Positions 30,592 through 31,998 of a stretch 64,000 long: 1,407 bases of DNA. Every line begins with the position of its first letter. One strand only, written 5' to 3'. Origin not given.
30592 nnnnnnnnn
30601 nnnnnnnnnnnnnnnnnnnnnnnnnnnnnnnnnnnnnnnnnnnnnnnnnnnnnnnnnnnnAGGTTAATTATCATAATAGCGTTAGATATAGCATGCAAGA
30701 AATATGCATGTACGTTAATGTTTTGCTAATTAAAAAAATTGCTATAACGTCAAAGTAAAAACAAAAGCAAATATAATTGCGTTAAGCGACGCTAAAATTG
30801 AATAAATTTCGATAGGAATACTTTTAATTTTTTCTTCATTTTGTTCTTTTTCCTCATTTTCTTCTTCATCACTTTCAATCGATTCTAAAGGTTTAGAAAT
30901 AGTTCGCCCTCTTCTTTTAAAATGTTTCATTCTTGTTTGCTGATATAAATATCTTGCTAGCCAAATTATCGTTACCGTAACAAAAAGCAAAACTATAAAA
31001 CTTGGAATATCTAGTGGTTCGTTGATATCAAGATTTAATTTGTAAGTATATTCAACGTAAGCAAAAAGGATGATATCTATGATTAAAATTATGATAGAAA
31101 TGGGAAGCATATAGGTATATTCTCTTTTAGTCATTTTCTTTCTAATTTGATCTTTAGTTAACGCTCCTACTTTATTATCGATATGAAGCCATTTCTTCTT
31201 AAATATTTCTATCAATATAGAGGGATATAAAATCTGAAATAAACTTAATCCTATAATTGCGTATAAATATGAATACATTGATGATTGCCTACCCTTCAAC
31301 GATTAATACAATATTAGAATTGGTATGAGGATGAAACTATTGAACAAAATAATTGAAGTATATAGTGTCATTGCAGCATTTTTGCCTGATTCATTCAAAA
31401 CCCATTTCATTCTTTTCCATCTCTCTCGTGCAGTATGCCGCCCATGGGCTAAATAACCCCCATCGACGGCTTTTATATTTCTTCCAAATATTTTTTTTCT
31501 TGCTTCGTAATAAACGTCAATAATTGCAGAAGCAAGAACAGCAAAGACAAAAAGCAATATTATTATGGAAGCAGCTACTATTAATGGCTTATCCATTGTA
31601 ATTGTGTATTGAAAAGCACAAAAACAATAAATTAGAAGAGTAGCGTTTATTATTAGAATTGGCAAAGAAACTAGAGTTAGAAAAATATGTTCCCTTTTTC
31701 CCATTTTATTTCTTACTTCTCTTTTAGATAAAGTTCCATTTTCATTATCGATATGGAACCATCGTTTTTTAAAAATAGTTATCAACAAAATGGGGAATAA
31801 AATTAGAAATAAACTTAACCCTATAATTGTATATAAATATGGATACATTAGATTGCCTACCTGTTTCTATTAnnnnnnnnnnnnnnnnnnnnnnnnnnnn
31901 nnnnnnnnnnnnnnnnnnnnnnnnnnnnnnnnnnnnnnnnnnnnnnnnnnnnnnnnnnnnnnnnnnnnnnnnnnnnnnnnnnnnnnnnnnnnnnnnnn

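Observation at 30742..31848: Tandem paralogous polytopic immunity candidates with conserved N-terminus and divergent remainder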

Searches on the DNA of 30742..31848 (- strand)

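Call 72: search_dna_similar(query=window:30742-31848:-, collection=plasmids, mode=distant, max_rows=5)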
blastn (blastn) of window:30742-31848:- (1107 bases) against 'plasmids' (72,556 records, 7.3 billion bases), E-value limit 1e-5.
No match.
